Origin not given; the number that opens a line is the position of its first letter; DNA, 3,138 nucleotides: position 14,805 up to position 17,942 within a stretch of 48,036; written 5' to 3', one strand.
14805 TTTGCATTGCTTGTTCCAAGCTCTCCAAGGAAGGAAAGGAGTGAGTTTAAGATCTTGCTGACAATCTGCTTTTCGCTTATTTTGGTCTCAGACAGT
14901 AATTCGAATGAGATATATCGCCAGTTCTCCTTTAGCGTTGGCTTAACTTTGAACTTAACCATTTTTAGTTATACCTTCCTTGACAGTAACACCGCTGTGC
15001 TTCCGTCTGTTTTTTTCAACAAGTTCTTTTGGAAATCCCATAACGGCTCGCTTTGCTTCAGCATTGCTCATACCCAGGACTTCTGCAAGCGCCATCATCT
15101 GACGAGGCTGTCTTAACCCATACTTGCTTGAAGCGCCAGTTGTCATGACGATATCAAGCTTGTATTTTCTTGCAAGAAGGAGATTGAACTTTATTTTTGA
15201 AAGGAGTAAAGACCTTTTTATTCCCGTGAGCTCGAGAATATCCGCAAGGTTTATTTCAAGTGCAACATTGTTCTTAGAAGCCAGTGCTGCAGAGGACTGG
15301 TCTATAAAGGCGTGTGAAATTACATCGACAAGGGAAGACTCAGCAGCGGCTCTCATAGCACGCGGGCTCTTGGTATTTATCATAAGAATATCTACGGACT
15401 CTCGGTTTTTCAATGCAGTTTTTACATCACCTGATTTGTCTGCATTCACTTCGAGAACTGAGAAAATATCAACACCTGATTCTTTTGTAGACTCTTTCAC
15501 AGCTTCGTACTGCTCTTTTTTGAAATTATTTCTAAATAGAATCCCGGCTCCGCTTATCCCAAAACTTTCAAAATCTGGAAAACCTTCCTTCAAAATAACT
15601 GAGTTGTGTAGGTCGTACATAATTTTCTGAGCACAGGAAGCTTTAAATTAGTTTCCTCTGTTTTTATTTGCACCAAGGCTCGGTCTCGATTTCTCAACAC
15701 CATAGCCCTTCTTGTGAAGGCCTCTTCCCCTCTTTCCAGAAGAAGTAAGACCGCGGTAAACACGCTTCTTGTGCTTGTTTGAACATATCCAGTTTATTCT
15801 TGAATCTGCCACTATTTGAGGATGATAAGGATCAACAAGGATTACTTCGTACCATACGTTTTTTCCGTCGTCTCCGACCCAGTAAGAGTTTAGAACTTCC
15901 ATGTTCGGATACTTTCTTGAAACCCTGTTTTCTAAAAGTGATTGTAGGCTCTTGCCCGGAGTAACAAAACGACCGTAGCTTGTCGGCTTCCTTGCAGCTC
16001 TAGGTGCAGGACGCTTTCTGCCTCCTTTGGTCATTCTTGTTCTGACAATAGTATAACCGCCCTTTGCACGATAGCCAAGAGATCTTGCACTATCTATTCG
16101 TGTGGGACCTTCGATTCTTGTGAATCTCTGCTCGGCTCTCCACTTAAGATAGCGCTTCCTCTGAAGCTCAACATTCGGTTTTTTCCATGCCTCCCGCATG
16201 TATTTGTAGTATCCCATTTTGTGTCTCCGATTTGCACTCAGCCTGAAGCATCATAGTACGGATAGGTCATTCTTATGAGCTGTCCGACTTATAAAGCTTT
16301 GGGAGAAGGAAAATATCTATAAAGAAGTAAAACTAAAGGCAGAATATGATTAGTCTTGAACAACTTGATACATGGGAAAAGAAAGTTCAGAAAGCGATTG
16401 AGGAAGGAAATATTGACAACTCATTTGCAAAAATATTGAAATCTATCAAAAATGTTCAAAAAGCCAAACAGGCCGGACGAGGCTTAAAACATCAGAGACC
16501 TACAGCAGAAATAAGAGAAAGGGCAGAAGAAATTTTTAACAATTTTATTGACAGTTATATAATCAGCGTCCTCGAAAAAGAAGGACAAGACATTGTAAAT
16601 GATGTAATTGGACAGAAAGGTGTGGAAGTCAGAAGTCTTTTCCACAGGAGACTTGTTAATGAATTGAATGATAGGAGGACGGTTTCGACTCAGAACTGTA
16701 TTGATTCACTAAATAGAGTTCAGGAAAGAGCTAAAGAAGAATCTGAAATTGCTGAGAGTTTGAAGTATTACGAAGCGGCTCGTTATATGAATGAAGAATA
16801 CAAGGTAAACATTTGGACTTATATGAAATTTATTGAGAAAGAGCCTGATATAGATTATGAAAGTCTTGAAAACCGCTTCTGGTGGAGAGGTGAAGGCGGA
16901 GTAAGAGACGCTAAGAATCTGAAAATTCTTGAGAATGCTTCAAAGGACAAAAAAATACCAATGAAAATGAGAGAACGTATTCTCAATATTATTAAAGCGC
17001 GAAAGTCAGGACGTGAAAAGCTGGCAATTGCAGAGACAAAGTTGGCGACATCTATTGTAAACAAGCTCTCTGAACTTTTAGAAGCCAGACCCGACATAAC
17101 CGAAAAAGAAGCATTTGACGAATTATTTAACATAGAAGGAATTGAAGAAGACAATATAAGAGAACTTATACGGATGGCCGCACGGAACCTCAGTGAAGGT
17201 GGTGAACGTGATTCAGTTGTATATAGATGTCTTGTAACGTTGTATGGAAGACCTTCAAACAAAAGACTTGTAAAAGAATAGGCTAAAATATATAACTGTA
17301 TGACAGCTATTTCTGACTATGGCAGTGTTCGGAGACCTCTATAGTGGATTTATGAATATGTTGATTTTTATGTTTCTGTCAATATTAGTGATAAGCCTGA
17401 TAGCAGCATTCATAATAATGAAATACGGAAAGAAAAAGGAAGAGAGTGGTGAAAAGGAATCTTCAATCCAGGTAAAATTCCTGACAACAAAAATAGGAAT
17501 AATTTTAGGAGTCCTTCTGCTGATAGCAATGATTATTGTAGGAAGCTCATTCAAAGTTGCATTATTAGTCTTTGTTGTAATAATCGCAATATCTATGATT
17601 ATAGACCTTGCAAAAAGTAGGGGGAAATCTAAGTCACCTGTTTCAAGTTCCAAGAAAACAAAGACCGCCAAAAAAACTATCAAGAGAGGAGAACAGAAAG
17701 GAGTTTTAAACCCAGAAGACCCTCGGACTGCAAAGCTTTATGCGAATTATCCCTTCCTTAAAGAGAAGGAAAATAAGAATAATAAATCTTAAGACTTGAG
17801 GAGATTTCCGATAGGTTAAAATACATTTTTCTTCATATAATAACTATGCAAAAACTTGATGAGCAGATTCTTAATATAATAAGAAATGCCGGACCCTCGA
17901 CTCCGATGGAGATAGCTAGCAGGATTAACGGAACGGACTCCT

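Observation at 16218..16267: Box C/D-type kink-turn in the L15e leader with an outer helix that sequesters the SD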

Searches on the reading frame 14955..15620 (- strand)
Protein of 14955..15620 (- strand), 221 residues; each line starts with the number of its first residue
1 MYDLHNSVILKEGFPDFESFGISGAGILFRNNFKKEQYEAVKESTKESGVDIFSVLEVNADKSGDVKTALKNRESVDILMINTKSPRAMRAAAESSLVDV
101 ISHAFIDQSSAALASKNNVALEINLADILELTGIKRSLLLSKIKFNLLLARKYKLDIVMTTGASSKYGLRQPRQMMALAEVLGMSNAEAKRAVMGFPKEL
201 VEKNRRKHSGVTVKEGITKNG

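Call 53: search_protein_families(library=pfam, proteins=[window:14955-15620:-])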
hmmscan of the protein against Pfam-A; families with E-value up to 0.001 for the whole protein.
window:14955-15620:- (221 aa): 1 family
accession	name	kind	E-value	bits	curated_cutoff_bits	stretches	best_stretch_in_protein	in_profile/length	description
PF01876.22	RNase_P_p30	-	7.6e-28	97.8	35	1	36-193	49-211/214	RNase P subunit p30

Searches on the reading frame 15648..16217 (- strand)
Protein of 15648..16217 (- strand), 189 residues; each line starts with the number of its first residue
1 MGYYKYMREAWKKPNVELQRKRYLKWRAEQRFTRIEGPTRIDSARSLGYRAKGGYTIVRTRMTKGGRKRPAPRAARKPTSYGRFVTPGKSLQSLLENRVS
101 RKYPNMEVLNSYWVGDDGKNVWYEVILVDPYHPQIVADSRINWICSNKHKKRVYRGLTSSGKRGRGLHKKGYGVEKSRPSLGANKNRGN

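Call 15: find_related_loci(query=window:15648-16217:-, collection=genome_contigs, flank=1200)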
Query window:15648-16217:- (189 aa) in genome_contigs; peptide patterns used: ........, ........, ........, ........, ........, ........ (x = any residue, [..] = any of these).
169 stretches matched a pattern; 45 encode a relative of the query (tblastn E <= 1e-3); 44 distinct loci.
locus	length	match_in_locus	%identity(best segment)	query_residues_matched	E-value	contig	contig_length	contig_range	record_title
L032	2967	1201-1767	98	1-189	4e-127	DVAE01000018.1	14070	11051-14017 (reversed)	MAG TPA_asm: Candidatus Undinarchaeales archaeon SRR5007147.bin71 isolate MAG_bin71 SRR5007147.bin71_genomic_k141_104899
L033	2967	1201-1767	98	1-189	2e-125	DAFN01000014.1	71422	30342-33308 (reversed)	MAG TPA_asm: archaeon UBA55 isolate UBA55 UBA55_contig_53689, whole genome shotgun sequence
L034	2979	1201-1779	54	1-188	5e-64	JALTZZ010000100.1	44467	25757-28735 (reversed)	MAG: archaeon isolate S141_metabat2_scaf2bin.181 S141_NODE_454_length_44467_cov_6.593618, whole genome shotgun sequence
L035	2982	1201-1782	54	1-189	3e-57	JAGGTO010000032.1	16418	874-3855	MAG: Thermoplasmata archaeon isolate AUK050 PB_MBMC_004_c_000000000048, whole genome shotgun sequence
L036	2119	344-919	55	2-188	1e-56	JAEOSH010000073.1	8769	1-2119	MAG: Candidatus Baldrarchaeum yapensis isolate Yap30.bin9.72 contig_2801, whole genome shotgun sequence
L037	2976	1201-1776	51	2-188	6e-56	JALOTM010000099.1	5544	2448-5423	MAG: Methanomassiliicoccales archaeon isolate Prado233 scaffold_45919, whole genome shotgun sequence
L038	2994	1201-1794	50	1-187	1e-55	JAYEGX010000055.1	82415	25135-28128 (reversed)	MAG: Candidatus Altiarchaeota archaeon isolate MAG234 MAG234_55, whole genome shotgun sequence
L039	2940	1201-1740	55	4-178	2e-55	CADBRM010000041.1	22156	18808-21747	uncultured Methanobacteriaceae archaeon isolate RUG14233 genome assembly, contig: RUG14233_asm_41, whole genome shotgun 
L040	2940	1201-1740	57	4-178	4e-54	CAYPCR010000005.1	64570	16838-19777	MAG TPA_asm: uncultured Methanobrevibacter sp. isolate SRP222994_co1_96 genome assembly, contig: NODE_654_length_64570_c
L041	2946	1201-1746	51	4-180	7e-54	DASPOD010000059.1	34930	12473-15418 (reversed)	MAG TPA_asm: Thermoplasmata archaeon isolate SMAG_U12138 k141_2139394, whole genome shotgun sequence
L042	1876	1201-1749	51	3-180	4e-54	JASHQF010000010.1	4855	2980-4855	MAG: Thermoplasmata archaeon isolate JOPF068 JOPF_N04C_contig_13569, whole genome shotgun sequence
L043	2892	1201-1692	56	18-180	2e-53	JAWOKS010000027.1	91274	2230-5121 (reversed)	MAG: Thermoplasmata archaeon isolate bin_168 c_000020238320, whole genome shotgun sequence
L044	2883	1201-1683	56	21-180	3e-53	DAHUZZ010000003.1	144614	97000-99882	MAG TPA_asm: Thermoplasmata archaeon isolate clean1690 NODE_3_length_144614_cov_9.674526, whole genome shotgun sequence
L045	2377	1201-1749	55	1-178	2e-53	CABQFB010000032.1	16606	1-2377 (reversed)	MAG TPA_asm: uncultured Methanobrevibacter sp. isolate MGYG-HGUT-00522 genome assembly, contig: GUT_GENOME014311_32, who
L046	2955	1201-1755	51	4-183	4e-53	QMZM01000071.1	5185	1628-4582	MAG: Candidatus Altiarchaeales archaeon isolate B22_G2 B22_Guay2_scaffold_10715, whole genome shotgun sequence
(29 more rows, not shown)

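Call 53: search_protein_families(library=pfam, proteins=[window:15648-16217:-])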
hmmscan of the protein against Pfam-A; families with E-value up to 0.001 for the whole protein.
window:15648-16217:- (189 aa): 1 family
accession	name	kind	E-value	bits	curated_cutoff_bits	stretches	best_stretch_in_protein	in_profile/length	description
PF00827.22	Ribosomal_L15e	-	1.2e-67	227.8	27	1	2-183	1-190/191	Ribosomal L15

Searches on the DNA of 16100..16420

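Call 5: search_rna_families(source=window, start=16100, end=16420, threshold=evalue, max_evalue=10, show_alignments=5)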
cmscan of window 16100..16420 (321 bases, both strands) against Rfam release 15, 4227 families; matches with E-value up to 10: 3.
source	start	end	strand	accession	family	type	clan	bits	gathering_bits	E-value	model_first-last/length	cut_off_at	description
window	16232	16268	-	RF01081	SBWMV1_UPD-PKe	Cis-reg;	-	13.6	38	9.9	1-26/26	no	Pseudoknot of upstream pseudoknot domain (UPD) of the 3'UTR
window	16241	16351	+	RF01578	RUF1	Gene; sRNA;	-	12.1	70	6.9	1-264/264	no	Plasmodium RNA of unkown function RUF1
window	16296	16321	+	RF03036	osmY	Gene; sRNA;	-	11.6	46.9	4.5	1-72/72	no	osmY RNA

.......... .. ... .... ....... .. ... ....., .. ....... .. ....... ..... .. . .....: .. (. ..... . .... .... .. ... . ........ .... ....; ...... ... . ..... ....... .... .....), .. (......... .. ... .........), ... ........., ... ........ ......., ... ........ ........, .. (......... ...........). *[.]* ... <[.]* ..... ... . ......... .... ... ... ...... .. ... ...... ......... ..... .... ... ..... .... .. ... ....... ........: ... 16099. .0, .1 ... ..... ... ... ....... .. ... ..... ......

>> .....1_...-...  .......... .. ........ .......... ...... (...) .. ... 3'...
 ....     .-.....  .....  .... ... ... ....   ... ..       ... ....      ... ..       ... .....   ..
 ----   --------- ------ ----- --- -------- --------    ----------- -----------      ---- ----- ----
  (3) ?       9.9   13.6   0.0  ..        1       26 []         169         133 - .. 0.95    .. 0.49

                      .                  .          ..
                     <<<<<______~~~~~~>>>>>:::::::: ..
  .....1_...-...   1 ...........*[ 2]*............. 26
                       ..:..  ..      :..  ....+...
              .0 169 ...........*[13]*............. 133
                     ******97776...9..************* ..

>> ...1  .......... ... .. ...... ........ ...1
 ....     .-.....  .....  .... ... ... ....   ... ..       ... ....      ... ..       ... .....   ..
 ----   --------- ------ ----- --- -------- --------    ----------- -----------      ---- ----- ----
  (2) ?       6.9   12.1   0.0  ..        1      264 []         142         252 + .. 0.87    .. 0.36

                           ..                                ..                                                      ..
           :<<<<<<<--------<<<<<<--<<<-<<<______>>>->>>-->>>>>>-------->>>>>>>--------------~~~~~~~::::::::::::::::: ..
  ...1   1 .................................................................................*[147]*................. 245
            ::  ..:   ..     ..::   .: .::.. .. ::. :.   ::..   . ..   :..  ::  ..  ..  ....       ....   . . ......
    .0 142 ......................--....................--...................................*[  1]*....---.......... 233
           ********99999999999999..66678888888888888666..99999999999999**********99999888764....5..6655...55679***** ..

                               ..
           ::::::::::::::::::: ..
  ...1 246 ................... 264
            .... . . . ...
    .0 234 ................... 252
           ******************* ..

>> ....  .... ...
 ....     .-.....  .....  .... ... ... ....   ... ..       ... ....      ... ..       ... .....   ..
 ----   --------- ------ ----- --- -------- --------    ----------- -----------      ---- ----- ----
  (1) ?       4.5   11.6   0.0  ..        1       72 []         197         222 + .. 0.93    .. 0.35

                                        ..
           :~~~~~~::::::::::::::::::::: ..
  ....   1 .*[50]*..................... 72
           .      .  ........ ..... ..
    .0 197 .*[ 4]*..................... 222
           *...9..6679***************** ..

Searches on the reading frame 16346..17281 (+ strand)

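Call 53: search_protein_families(library=pfam, proteins=[window:16346-17281:+])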
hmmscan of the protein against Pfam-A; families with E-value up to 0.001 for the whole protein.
window:16346-17281:+ (311 aa): 1 family
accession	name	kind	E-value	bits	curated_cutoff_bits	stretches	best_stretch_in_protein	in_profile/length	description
PF03685.18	UPF0147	-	0.0002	21.8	23.6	0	184-216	43-75/81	Uncharacterised protein family (UPF0147)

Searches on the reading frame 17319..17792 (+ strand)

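Call 54: search_protein_families(library=pfam, proteins=[window:17319-17792:+])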
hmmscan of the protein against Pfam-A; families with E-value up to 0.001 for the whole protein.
window:17319-17792:+ (157 aa): 1 family
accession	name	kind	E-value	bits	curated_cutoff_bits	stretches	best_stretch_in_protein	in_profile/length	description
PF10324.15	7TM_GPCR_Srw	-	0.00083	19.2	22.2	0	11-120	126-242/319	Serpentine type 7TM GPCR chemoreceptor Srw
